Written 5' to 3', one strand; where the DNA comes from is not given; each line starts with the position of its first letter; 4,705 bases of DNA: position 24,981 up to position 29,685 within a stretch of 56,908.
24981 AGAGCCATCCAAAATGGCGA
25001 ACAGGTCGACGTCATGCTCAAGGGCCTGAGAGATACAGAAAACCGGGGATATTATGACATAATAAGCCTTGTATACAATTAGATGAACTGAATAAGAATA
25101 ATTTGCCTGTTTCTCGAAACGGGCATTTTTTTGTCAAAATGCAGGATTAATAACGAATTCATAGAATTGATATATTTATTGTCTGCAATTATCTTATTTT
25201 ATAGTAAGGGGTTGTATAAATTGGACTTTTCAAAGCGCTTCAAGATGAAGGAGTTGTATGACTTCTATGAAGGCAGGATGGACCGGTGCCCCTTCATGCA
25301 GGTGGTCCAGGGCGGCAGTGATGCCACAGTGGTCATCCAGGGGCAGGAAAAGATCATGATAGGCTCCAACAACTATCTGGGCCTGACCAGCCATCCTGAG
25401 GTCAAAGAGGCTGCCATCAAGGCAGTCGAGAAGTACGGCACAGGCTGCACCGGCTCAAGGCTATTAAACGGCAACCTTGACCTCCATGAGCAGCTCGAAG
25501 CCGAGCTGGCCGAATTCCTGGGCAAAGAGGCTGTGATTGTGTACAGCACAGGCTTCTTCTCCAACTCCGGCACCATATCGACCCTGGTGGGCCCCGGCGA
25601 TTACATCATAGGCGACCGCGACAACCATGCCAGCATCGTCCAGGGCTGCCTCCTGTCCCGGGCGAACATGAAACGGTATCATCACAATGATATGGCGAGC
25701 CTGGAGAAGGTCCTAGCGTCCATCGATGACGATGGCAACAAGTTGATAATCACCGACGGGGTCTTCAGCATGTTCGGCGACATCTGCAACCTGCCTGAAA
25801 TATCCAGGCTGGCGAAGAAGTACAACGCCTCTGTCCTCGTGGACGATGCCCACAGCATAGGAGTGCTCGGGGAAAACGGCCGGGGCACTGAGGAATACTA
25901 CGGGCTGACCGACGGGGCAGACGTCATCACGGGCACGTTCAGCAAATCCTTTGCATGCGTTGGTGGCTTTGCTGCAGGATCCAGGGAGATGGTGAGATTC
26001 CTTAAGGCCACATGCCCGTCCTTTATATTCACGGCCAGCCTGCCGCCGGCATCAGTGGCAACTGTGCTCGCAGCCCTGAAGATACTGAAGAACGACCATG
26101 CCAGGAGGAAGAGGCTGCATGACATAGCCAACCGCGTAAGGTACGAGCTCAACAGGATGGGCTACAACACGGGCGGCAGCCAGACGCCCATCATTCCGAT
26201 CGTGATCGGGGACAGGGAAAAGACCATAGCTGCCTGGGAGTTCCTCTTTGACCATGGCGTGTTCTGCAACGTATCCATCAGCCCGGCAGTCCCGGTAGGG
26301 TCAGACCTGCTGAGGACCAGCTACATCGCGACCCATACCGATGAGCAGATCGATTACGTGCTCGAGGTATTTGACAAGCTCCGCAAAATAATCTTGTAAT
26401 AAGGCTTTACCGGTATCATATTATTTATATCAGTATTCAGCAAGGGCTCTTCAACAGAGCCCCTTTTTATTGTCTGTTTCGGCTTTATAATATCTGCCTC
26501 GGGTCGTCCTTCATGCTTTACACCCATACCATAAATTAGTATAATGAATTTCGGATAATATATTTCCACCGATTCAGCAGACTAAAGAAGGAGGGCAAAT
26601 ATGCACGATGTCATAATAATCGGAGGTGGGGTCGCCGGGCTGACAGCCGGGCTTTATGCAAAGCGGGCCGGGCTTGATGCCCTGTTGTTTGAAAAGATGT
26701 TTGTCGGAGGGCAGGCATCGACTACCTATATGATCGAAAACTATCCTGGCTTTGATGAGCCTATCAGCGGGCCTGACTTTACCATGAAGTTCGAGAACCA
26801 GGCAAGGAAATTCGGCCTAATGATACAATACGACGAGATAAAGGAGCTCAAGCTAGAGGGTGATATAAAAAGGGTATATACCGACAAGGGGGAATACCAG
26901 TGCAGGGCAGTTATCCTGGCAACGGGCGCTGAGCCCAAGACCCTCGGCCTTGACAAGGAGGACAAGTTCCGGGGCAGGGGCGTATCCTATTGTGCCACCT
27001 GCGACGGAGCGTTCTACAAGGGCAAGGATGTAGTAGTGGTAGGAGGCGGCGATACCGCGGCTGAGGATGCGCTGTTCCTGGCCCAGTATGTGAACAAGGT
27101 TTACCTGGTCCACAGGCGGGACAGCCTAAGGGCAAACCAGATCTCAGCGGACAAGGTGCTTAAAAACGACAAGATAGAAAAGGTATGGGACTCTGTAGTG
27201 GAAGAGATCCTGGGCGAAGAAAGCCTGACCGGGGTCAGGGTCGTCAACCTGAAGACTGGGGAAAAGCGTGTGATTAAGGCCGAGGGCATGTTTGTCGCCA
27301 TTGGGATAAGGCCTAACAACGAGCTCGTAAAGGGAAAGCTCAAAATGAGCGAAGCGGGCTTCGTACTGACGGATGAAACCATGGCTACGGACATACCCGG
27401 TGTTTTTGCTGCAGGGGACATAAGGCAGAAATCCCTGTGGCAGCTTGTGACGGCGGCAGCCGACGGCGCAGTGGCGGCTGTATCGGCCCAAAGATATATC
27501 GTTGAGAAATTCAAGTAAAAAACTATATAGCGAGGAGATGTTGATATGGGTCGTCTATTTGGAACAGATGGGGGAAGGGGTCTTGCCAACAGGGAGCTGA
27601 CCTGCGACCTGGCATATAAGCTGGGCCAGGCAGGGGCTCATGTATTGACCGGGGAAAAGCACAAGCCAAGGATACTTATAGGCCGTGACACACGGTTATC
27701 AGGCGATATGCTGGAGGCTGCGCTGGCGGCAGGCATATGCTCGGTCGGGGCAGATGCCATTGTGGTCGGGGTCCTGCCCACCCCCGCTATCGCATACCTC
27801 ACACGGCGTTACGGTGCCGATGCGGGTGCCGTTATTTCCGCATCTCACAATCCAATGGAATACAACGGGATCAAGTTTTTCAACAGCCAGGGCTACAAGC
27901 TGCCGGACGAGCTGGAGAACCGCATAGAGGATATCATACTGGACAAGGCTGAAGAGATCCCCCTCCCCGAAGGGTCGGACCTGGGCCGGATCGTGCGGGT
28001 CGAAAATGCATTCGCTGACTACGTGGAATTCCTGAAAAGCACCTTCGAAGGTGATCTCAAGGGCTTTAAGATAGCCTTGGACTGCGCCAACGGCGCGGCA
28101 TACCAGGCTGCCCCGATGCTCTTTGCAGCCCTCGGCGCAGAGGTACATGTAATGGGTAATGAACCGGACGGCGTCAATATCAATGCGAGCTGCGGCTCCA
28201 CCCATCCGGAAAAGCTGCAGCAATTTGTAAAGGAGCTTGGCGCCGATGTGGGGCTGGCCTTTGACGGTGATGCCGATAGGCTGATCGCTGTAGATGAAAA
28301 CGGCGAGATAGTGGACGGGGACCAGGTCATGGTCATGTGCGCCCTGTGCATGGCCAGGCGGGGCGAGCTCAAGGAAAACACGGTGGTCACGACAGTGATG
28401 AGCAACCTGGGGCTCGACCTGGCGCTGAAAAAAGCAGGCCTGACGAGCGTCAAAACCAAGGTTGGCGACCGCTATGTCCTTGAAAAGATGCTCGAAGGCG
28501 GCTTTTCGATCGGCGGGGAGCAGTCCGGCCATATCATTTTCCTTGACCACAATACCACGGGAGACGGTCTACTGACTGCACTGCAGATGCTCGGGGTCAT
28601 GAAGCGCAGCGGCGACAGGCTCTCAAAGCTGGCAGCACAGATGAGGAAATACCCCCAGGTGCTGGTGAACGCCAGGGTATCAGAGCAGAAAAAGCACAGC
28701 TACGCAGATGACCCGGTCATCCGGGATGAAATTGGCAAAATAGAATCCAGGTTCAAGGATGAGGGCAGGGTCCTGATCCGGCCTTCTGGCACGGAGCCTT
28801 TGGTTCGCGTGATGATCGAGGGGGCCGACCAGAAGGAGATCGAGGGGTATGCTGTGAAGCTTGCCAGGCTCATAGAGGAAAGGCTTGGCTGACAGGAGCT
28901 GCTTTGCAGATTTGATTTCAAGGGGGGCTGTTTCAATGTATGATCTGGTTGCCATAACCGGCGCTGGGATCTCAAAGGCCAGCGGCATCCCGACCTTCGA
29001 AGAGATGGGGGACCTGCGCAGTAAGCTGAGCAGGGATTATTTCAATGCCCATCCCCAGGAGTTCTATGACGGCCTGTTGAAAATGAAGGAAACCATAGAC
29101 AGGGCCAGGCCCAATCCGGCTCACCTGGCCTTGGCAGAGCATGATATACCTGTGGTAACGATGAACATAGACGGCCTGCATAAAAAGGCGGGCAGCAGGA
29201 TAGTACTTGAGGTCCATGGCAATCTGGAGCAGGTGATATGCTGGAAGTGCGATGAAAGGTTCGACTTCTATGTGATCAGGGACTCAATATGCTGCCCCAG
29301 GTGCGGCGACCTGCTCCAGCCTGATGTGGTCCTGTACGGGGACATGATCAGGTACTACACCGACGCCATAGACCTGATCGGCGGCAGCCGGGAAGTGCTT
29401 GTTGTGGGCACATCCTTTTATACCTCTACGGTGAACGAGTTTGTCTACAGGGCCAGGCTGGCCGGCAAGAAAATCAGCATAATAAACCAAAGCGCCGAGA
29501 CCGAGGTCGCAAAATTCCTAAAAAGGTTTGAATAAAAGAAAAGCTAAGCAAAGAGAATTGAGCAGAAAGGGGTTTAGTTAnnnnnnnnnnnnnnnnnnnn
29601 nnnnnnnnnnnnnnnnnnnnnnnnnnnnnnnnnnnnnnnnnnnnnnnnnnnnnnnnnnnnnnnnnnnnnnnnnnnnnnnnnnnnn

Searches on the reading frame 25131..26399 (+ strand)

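Call 6: search_protein_families(library=pfam, proteins=[window:25131-26399:+], max_evalue=0.01)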
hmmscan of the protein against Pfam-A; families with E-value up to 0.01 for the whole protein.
window:25131-26399:+ (422 aa): 6 families
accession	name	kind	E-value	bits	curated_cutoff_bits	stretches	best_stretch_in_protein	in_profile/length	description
PF00155.27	Aminotran_1_2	-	1.3e-56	192.8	19.7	1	73-413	2-360/361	Aminotransferase class I and II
PF01212.27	Beta_elim_lyase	-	4.7e-08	33.1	27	1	120-343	35-268/288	Beta-eliminating lyase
PF01053.26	Cys_Met_Meta_PP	-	2.2e-06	26.9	27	1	119-246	54-181/381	Cys/Met metabolism PLP-dependent enzyme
PF01041.23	DegT_DnrJ_EryC1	-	0.00022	21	19.8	1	119-245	26-152/360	DegT/DnrJ/EryC1/StrS aminotransferase family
PF00266.25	Aminotran_5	-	0.0004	19.9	21.5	1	117-244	43-181/371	Aminotransferase class-V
PF01276.26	OKR_DC_1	-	0.0031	16.8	27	0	144-241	94-206/417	Orn/Lys/Arg decarboxylase, major domain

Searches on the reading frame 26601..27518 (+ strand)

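Call 6: search_protein_families(library=pfam, proteins=[window:26601-27518:+], max_evalue=0.01)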
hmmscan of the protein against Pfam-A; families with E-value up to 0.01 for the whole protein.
window:26601-27518:+ (305 aa): 12 families
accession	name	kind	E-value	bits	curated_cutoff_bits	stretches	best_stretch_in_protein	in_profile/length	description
PF07992.20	Pyr_redox_2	-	6.8e-53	180.4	26.1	1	2-288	1-290/291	Pyridine nucleotide-disulphide oxidoreductase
PF13738.12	Pyr_redox_3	-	4.8e-29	102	30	2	53-272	76-305/305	Pyridine nucleotide-disulphide oxidoreductase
PF00070.33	Pyr_redox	-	4.4e-14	53.2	22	1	144-214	2-79/82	Pyridine nucleotide-disulphide oxidoreductase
PF01266.30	DAO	-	3.2e-13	50.4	27.9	1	3-40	1-39/353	FAD dependent oxidoreductase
PF01134.28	GIDA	-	1.9e-11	44.1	22.1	1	3-31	1-29/391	Glucose inhibited division protein A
PF12831.13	FAD_oxidored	-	9.3e-09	35.5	27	1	3-42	1-41/416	FAD dependent oxidoreductase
PF00890.30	FAD_binding_2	-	2.3e-08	34.1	20.4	1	3-38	1-37/414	FAD binding domain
PF03486.20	HI0933_like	-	2.2e-07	31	50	1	2-33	1-32/244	HI0933-like protein Rossmann domain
PF13450.12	NAD_binding_8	-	6.3e-06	26.8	21.9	1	6-42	1-38/68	NAD(P)-binding Rossmann-like domain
PF13434.12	Lys_Orn_oxgnase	-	2e-05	24.3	21.3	1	88-176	135-225/339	L-lysine 6-monooxygenase/L-ornithine 5-monooxygenase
PF01494.25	FAD_binding_3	-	8.4e-05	22.4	22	0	3-33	3-33/349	FAD binding domain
PF01946.23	Thi4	-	0.00034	20.4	26.2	1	2-37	18-55/235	Thi4 family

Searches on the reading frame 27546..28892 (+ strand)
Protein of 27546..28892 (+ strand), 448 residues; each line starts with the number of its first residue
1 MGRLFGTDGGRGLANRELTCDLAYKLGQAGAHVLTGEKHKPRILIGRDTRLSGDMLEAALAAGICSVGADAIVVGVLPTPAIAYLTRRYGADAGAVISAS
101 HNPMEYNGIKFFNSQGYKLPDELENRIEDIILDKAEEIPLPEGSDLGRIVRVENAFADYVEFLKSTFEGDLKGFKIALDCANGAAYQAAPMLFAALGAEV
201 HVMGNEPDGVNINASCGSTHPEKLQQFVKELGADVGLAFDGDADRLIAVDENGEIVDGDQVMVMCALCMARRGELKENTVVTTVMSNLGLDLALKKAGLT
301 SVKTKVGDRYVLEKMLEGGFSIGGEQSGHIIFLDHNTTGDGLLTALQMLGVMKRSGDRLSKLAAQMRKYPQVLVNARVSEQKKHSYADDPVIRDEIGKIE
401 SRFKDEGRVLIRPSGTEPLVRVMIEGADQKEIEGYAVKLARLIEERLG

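Call 6: search_protein_families(library=pfam, proteins=[window:27546-28892:+], max_evalue=0.01)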
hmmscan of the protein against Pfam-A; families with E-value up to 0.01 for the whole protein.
window:27546-28892:+ (448 aa): 4 families
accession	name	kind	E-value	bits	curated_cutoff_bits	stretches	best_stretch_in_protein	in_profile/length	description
PF02878.22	PGM_PMM_I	-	1.9e-46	157.6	22.5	1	3-134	2-134/138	Phosphoglucomutase/phosphomannomutase, alpha/beta/alpha domain I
PF02880.22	PGM_PMM_III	-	1.6e-39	135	20.7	1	257-369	1-115/115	Phosphoglucomutase/phosphomannomutase, alpha/beta/alpha domain III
PF00408.26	PGM_PMM_IV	-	3e-18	66.1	23.1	1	373-441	1-67/68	Phosphoglucomutase/phosphomannomutase, C-terminal domain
PF02879.22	PGM_PMM_II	-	1.1e-16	61.7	29.3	1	158-253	2-103/103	Phosphoglucomutase/phosphomannomutase, alpha/beta/alpha domain II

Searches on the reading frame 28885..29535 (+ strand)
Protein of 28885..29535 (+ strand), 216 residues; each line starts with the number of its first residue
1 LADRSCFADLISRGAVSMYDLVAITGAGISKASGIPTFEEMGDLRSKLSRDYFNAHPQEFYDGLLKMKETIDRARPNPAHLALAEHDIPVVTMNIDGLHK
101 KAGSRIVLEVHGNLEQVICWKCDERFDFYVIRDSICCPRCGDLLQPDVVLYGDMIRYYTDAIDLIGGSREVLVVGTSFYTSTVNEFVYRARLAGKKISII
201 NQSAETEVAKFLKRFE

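Call 41: search_protein_families(library=pfam, proteins=[window:28885-29535:+], max_evalue=0.0001)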
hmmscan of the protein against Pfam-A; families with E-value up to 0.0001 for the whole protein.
window:28885-29535:+ (216 aa): 1 family
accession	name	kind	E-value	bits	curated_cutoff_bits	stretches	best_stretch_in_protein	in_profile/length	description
PF02146.23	SIR2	-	2.6e-26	93.1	24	1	26-178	1-176/180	Sir2 family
